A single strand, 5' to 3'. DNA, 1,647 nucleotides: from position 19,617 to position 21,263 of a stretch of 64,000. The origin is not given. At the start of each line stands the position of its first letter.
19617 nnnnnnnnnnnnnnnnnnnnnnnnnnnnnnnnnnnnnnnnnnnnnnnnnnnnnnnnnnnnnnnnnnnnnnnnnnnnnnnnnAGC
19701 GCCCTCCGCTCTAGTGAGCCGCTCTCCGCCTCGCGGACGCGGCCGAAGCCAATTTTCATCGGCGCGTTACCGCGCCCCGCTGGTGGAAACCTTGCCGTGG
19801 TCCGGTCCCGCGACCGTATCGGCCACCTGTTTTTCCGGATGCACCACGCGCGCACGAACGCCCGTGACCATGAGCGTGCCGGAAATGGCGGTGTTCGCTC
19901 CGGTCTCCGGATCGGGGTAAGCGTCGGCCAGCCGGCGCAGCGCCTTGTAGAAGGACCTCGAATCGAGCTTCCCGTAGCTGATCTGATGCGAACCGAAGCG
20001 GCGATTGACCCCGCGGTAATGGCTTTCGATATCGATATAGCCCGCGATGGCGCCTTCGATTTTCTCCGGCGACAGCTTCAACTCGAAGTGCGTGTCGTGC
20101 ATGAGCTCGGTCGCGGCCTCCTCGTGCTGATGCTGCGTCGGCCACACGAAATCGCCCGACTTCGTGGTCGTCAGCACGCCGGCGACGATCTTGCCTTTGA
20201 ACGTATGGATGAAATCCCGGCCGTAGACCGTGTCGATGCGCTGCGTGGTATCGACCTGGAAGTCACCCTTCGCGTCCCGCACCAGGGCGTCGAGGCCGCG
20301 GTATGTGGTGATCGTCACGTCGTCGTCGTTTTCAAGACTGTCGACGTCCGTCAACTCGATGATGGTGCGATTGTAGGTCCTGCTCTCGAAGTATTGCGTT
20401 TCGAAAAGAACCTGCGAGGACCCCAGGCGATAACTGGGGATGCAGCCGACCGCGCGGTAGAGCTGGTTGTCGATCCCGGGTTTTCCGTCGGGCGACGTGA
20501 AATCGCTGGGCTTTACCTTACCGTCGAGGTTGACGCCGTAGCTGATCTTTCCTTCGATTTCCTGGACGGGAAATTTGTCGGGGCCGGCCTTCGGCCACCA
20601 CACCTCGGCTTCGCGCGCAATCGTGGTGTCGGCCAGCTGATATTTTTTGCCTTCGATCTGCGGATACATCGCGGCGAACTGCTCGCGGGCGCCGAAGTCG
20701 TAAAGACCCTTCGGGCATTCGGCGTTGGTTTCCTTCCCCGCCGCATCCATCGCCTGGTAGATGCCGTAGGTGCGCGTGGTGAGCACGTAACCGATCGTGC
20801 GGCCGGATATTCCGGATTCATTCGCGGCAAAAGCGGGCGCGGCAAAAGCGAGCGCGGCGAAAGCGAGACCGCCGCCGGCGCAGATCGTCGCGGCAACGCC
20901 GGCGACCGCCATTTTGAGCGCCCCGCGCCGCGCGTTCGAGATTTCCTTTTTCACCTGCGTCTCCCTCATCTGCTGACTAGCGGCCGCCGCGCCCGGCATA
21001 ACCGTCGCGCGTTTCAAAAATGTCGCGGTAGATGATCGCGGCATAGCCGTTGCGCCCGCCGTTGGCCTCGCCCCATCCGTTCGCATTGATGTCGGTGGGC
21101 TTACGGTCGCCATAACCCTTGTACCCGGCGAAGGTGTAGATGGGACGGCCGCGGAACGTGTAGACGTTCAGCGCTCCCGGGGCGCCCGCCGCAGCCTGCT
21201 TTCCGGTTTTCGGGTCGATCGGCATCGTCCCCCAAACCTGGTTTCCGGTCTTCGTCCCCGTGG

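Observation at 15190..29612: ECF sigma/FecR/STN-transducer switch controlling an eight-gene, entirely exported enzyme cluster with no inner-membrane transporter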

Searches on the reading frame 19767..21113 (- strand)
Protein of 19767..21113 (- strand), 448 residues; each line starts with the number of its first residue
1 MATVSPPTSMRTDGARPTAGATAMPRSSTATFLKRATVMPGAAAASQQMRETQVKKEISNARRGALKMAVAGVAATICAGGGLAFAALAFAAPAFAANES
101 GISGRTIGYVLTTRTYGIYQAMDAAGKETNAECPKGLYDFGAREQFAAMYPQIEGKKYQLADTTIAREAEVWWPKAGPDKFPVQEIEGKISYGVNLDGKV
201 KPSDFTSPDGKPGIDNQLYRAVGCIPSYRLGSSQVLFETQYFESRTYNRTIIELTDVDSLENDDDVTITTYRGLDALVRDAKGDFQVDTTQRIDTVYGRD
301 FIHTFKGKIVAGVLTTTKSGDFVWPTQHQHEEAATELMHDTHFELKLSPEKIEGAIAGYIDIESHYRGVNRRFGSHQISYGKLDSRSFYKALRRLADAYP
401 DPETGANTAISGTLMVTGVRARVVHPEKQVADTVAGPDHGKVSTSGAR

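Call 3: search_protein_families(library=pfam, proteins=[window:19767-21113:-], max_evalue=0.01)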
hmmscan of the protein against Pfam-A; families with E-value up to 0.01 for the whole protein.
window:19767-21113:- (448 aa): 0 families

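Call 5: search_protein_families(library=ncbifam, proteins=[window:19767-21113:-], max_evalue=0.001)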
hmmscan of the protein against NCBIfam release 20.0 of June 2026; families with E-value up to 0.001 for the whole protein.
window:19767-21113:- (448 aa): 0 families

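Call 7: find_homologous_proteins(query=window:19767-20969:-, max_evalue=0.001)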
Query window:19767-20969:- (400 aa): 843 proteins with E <= 0.001 among 8000 candidates; the best 120 are listed.
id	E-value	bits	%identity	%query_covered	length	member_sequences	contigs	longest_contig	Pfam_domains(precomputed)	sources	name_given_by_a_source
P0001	1.6e-253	859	95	100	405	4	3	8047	-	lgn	-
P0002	7.5e-222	755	90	89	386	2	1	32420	-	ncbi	-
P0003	1.2e-212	724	86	89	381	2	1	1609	-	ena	-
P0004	8.2e-211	718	86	89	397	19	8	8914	-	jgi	-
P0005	7.7e-201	685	81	92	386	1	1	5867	-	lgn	-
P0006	3.3e-149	516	59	99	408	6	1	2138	-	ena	-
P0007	7.8e-149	514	65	85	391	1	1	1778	-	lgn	-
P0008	1.5e-147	510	64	84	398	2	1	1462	-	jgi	jgi:hypothetical protein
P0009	5.4e-147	508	61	90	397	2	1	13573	-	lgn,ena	-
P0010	6.0e-144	498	65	82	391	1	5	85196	-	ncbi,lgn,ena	-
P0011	7.3e-144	498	61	94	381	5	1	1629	-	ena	-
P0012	2.0e-141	490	60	91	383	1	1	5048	-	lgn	-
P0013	4.5e-141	489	64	82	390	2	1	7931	-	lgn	-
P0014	1.8e-140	487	57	99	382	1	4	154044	-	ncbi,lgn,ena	-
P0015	6.9e-140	485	59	92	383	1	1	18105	-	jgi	jgi:hypothetical protein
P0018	9.6e-139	481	58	94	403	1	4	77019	-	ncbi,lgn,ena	-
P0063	1.5e-92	329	48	83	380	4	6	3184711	-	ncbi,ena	-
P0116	8.4e-86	307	45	82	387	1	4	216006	-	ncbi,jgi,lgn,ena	-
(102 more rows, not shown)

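Call 8: find_encoding_contigs(protein=P0002, flank=10000, max_places=2)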
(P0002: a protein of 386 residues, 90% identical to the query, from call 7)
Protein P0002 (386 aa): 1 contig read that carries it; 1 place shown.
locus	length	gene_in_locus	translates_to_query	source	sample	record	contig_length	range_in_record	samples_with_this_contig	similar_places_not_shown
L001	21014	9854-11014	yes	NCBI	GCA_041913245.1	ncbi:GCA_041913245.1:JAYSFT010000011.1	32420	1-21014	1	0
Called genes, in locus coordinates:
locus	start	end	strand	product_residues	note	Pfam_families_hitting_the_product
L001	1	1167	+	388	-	?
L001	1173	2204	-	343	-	PF16220:DUF4880, PF04773:FecR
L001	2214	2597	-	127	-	PF08281:Sigma70_r4_2, PF04545:Sigma70_r4 (weak), PF13936:HTH_38 (faint), PF13518:HTH_28 (weak)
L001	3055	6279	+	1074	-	PF07660:STN, PF07715:Plug, PF00593:TonB_dep_Rec_b-barrel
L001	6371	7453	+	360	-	PF08450:SGL (faint), PF06739:SBBP (faint), PF17170:DUF5128, PF01436:NHL (weak)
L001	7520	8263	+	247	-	PF13531:SBP_bac_11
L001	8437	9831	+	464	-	PF03640:Lipoprotein_15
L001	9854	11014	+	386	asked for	-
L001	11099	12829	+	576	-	PF07626:PSD3 (faint), PF07637:PSD5 (weak), PF07631:PSD4, PF07627:PSCyt3, PF07624:PSD2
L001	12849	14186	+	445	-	PF07586:HXXSHH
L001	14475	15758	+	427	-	PF01070:FMN_dh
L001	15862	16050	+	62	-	-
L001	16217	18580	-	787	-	PF07715:Plug, PF00593:TonB_dep_Rec_b-barrel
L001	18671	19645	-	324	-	PF04773:FecR, PF16344:FecR_C (weak)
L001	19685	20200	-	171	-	PF04542:Sigma70_r2 (weak), PF07638:Sigma70_ECF (weak), PF08281:Sigma70_r4_2, PF04545:Sigma70_r4, PF00196:GerE (weak)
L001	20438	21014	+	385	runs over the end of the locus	PF13439:Glyco_transf_4 (weak), PF13579:Glyco_trans_4_4 (weak), PF20706:GT4-conflict, PF00534:Glycos_transf_1, PF13692:Glyco_trans_1_4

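Call 9: find_encoding_contigs(protein=P0014, flank=10000, max_places=2)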
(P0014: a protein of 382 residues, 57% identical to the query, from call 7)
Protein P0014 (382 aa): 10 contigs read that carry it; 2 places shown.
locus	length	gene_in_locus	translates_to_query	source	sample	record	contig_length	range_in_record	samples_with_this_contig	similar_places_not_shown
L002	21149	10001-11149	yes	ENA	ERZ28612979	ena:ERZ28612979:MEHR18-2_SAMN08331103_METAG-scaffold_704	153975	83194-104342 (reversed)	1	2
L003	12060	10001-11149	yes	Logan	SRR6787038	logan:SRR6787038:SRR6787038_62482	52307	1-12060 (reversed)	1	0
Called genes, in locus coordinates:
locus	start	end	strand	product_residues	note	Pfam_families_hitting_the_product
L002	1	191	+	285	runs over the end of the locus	PF02633:Creatininase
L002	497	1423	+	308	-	PF02424:ApbE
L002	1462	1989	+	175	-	PF04205:FMN_bind (weak)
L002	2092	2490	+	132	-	PF03928:HbpS-like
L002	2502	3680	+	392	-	PF02771:Acyl-CoA_dh_N (faint), PF02770:Acyl-CoA_dh_M, PF00441:Acyl-CoA_dh_1, PF08028:Acyl-CoA_dh_2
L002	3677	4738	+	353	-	PF01636:APH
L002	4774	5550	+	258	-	PF00106:adh_short, PF23441:SDR, PF08659:KR, PF13561:adh_short_C2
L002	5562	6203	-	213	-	-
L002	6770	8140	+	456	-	PF03640:Lipoprotein_15 (weak)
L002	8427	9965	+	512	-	PF03640:Lipoprotein_15 (weak)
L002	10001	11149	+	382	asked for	-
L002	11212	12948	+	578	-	PF07637:PSD5 (faint), PF07631:PSD4, PF07627:PSCyt3, PF07624:PSD2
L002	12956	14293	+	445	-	PF07586:HXXSHH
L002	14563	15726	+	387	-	-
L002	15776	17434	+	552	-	PF07637:PSD5, PF07631:PSD4, PF07627:PSCyt3, PF07624:PSD2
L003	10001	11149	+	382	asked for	-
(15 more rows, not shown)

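Call 11: find_encoding_contigs(protein=P0063, flank=10000, max_places=2)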
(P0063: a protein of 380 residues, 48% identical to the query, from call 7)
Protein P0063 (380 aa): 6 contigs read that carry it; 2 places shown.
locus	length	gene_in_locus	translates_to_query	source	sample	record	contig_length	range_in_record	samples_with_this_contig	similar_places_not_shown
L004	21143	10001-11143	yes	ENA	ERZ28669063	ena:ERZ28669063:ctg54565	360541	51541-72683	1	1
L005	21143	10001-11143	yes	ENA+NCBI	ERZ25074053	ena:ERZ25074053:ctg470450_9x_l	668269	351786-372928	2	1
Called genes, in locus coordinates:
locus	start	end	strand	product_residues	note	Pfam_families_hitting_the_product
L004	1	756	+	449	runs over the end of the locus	PF07586:HXXSHH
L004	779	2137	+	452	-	PF03640:Lipoprotein_15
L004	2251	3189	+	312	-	PF04055:Radical_SAM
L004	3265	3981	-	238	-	PF01983:CofC (weak), PF09837:DUF2064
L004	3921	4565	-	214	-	PF10111:Glyco_tranf_2_2 (faint)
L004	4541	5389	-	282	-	PF01048:PNP_UDP_1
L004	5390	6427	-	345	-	PF01209:Ubie_methyltran, PF01728:FtsJ (faint), PF13489:Methyltransf_23, PF01135:PCMT (weak), PF13847:Methyltransf_31, PF08241:Methyltransf_11, PF08242:Methyltransf_12, PF13649:Methyltransf_25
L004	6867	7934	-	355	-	PF13354:Beta-lactamase2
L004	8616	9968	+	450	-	PF03640:Lipoprotein_15 (faint)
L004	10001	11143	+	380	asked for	-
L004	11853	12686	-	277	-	PF09347:DUF1989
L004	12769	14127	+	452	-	PF00324:AA_permease, PF13520:AA_permease_2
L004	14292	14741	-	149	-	PF02629:CoA_binding (weak), PF13380:CoA_binding_2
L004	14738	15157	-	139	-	PF00111:Fer2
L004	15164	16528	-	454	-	PF05694:SBP56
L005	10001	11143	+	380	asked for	-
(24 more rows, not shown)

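Call 12: find_encoding_contigs(protein=P0116, flank=10000, max_places=2)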
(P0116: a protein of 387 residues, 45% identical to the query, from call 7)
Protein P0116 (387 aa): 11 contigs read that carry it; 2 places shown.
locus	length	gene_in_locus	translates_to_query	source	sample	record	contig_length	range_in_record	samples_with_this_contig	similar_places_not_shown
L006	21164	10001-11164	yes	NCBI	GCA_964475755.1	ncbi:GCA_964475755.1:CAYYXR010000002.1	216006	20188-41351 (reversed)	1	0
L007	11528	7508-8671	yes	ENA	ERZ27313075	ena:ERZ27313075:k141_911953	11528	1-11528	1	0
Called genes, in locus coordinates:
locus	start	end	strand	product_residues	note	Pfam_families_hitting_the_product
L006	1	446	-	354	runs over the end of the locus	PF00389:2-Hacid_dh, PF02826:2-Hacid_dh_C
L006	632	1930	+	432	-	PF07690:MFS_1, PF00083:Sugar_tr, PF12832:MFS_1_like (weak), PF00083:Sugar_tr, PF07690:MFS_1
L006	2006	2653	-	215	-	-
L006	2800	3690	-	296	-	PF22632:BphC_D1, PF00903:Glyoxalase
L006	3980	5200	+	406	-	PF00067:p450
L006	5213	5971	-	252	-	PF00106:adh_short, PF08659:KR, PF13561:adh_short_C2, PF08643:DUF1776 (faint)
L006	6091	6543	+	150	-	PF13527:Acetyltransf_9 (weak), PF00583:Acetyltransf_1, PF13673:Acetyltransf_10 (weak), PF13508:Acetyltransf_7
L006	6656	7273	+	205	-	PF00702:Hydrolase, PF12710:HAD (weak)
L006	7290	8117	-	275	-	PF12570:DUF3750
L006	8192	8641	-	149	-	PF01322:Cytochrom_C_2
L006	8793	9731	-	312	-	PF14226:DIOX_N, PF03171:2OG-FeII_Oxy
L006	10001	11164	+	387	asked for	-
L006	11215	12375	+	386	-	-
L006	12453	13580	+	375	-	-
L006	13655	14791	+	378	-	-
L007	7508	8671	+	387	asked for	-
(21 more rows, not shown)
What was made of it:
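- The unnamed protein occurs in arrays on its own (call 12).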

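Call 17: find_related_loci(query=A1, collection=genome_contigs, flank=10000)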
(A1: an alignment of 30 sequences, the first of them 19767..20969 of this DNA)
Query A1 (400 aa) in genome_contigs; peptide patterns used: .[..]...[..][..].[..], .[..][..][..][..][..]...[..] (x = any residue, [..] = any of these).
584 stretches matched a pattern (row limit reached: there are more); 522 encode a relative of the query (tblastn E <= 1e-3); the best 80 are kept; 79 distinct loci.
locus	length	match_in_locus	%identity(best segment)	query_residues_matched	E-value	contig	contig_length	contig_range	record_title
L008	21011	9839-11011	84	1-400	0e+0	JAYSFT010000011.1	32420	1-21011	MAG: Rhodospirillaceae bacterium isolate ZZ2_ZZA25_bin.35 NODE_1038_length_32420_cov_9.105083, whole genome shotgun sequ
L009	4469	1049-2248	59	3-398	1e-158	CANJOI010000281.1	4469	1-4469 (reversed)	MAG: Candidatus Marinimicrobia bacterium isolate RH-23may17-709 genome assembly, contig: RH-23may17-C174058, whole genom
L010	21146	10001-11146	57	6-400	6e-148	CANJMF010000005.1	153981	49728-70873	MAG: Candidatus Marinimicrobia bacterium isolate RH-23may17-595 genome assembly, contig: RH-23may17-C582, whole genome s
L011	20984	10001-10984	65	57-384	3e-147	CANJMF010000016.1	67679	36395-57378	MAG: Candidatus Marinimicrobia bacterium isolate RH-23may17-595 genome assembly, contig: RH-23may17-C2849, whole genome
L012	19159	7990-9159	58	1-388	6e-145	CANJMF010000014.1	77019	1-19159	MAG: Candidatus Marinimicrobia bacterium isolate RH-23may17-595 genome assembly, contig: RH-23may17-C2297, whole genome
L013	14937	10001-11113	57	4-384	3e-138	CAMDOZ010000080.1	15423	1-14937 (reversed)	MAG: Candidatus Marinimicrobia bacterium isolate TH-11nov19-269 genome assembly, contig: TH-11nov19-C9565, whole genome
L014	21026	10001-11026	57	56-398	4e-138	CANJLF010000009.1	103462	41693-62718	MAG: Candidatus Marinimicrobia bacterium isolate RH-23may17-65 genome assembly, contig: RH-23may17-C1356, whole genome s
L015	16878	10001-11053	58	46-397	2e-130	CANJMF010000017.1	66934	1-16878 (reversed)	MAG: Candidatus Marinimicrobia bacterium isolate RH-23may17-595 genome assembly, contig: RH-23may17-C2910, whole genome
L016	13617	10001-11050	51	30-385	9e-117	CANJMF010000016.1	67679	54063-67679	MAG: Candidatus Marinimicrobia bacterium isolate RH-23may17-595 genome assembly, contig: RH-23may17-C2849, whole genome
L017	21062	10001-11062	50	36-395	1e-112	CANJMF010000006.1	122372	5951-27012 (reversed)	MAG: Candidatus Marinimicrobia bacterium isolate RH-23may17-595 genome assembly, contig: RH-23may17-C945, whole genome s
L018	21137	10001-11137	49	14-398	6e-109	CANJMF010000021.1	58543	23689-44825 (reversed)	MAG: Candidatus Marinimicrobia bacterium isolate RH-23may17-595 genome assembly, contig: RH-23may17-C3690, whole genome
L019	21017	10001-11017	51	56-399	1e-105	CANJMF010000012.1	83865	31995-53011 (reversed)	MAG: Candidatus Marinimicrobia bacterium isolate RH-23may17-595 genome assembly, contig: RH-23may17-C1971, whole genome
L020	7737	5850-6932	46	12-383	5e-101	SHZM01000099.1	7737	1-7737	MAG: Gammaproteobacteria bacterium isolate Baikal-deep-G149 BACOMB-C44646, whole genome shotgun sequence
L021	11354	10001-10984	50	52-387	6e-100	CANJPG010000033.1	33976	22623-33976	MAG: Candidatus Marinimicrobia bacterium isolate RH-23may17-721 genome assembly, contig: RH-23may17-C8966, whole genome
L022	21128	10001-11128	45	2-387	2e-98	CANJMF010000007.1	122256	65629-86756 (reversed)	MAG: Candidatus Marinimicrobia bacterium isolate RH-23may17-595 genome assembly, contig: RH-23may17-C948, whole genome s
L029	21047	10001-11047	44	24-381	2e-92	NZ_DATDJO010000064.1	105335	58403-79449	MAG: Povalibacter sp. isolate SMAG_U332 k141_1067360, whole genome shotgun sequence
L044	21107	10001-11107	44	8-382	1e-90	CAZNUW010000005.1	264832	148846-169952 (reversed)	MAG TPA_asm: uncultured Rhodobacterales bacterium isolate binchicken_co179_390 genome assembly, contig: NODE_178_length_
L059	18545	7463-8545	43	17-385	8e-89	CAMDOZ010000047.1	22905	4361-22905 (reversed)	MAG: Candidatus Marinimicrobia bacterium isolate TH-11nov19-269 genome assembly, contig: TH-11nov19-C5493, whole genome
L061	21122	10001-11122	42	4-387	8e-89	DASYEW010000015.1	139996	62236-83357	MAG TPA_asm: Steroidobacteraceae bacterium isolate SMAG_U4997 k141_1631186, whole genome shotgun sequence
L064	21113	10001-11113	42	1-381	1e-88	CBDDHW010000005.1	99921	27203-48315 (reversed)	MAG: Rhodospirillaceae bacterium isolate 1ec66c8d-06de-4981-a354-2a218cba640c genome assembly, contig: contig_5, whole g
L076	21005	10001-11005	43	26-368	6e-87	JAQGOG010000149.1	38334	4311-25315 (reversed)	MAG: Gammaproteobacteria bacterium isolate RYN_607 scaffold_174447, whole genome shotgun sequence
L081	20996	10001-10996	45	59-397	9e-87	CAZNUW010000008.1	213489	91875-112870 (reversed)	MAG TPA_asm: uncultured Rhodobacterales bacterium isolate binchicken_co179_390 genome assembly, contig: NODE_271_length_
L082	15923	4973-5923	44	58-380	1e-86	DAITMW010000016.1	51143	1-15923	MAG TPA_asm: Steroidobacteraceae bacterium isolate CTOTU9903 NODE_139_length_51143_cov_8.007536, whole genome shotgun se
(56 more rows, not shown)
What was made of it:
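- All relatives are MAGs, and their taxonomic labels are inconsistent (call 17).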

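Call 24: predict_structure(alignment_id=A1)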
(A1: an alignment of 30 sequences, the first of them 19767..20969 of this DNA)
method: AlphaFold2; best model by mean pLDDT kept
length: 400 residues; sequences in the alignment: 30
mean_pLDDT: 78.8   pTM: 0.76
mean pLDDT of the five models: 78.8, 76.5, 76.0, 74.9, 73.6
residues with pLDDT >= 90: 158; 70-90: 144; 50-70: 29; < 50: 69
segments of 3 or more residues with pLDDT < 50: 1-49, 381-400
pLDDT, mean of each block of 10 residues (from residue 1): 38 44 42 38 43 83 91 91 90 86 86 86 90 89 76 73 82 90 80 65 95 97 89 89 87 94 96 85 71 96 95 93 77 79 93 94 94 86 41 40
secondary structure, 60 per line:
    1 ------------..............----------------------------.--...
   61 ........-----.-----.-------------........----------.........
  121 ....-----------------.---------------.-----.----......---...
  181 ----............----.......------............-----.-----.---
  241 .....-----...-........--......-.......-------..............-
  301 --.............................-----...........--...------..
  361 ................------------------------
elements in order: H13-26 E58-68 H94-101 H112-124 H169-174 H185-196 E201-207 E214-225 E241-245 E255-262 E265-270 E272-278 E286-299 E303-313 H314-331 H337-347 E350-352 E359-376

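Call 28: fold_search(model_id=the predicted structure, library=pdb)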
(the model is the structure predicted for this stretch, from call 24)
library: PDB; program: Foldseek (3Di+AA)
matches with E <= 10: 207; with E <= 0.001: 0
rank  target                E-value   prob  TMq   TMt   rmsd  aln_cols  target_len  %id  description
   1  5xnm_O                1.0e-02  0.54  0.15  0.24  11.8       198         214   10  Structure of unstacked C2S2M2-type PSII-LHCII supercomplex from Pisum sativum (released 2017-09-20)
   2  9hd7_O                1.9e-02  0.30  0.15  0.21  11.6       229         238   11  Cryo-EM structure of photosystem II C2S2M2L2 supercomplex from the green alga Chlorella ohadii (released 2025-11-12)
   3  4u9c_B                4.2e-02  0.08  0.12  0.15  25.3       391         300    8  STRUCTURE OF THE LBPB N-LOBE FROM NEISSERIA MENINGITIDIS (released 2014-10-22)
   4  8bd3_O                8.4e-02  0.16  0.14  0.20  11.5       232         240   11  Cryo-EM structure of the Photosystem II - LHCII supercomplex from Chlorella ohadi (released 2023-08-09)
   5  9i4t_O                8.8e-02  0.18  0.15  0.22  12.2       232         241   10  Photosystem II from Arabidopsis thaliana (released 2026-03-25)
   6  7pi0_O                9.9e-02  0.18  0.14  0.22  12.2       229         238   10  Unstacked compact Dunaliella PSII (released 2022-08-17)
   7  7n88_A                1.0e-01  0.06  0.10  0.08  19.5       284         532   10  The cryoEM structure of LbpB from N. gonorrhoeae in complex with lactoferrin (released 2021-12-01)
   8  9vmj_B                1.2e-01  0.04  0.09  0.06  21.8       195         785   10  Crystal structure of TeGH116 from Thermosynechococcus elongatus (released 2025-11-26)
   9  9lk4_O                2.7e-01  0.14  0.15  0.25  12.3       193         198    8  Cryo-EM structure of Lhcb4.1-C2S2 PSII-LHCII supercomplex from Arabidopsis thaliana (released 2025-06-18)
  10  8r75_B                3.2e-01  0.03  0.08  0.06  14.6       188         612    8  Polysaccharide lyase BtPL33HA (BT4410) Apo form 1 (released 2024-12-04)
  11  8r71_A                3.6e-01  0.03  0.08  0.06  14.6       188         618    8  Polysaccharide lyase BtPL33HA (BT4410) Y291A with HAdp4 collected at 1.22 A (released 2024-12-04)
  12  4u9c_A                3.6e-01  0.03  0.11  0.14  25.2       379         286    9  STRUCTURE OF THE LBPB N-LOBE FROM NEISSERIA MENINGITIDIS (released 2014-10-22)
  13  8r71_B                3.8e-01  0.05  0.09  0.07  14.4       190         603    8  Polysaccharide lyase BtPL33HA (BT4410) Y291A with HAdp4 collected at 1.22 A (released 2024-12-04)
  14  7zm5_B                4.5e-01  0.06  0.09  0.08  16.3       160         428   11  Structure of Mossman virus receptor binding protein (released 2023-09-13)
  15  7zm5_A                4.5e-01  0.06  0.09  0.08  16.2       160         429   11  Structure of Mossman virus receptor binding protein (released 2023-09-13)
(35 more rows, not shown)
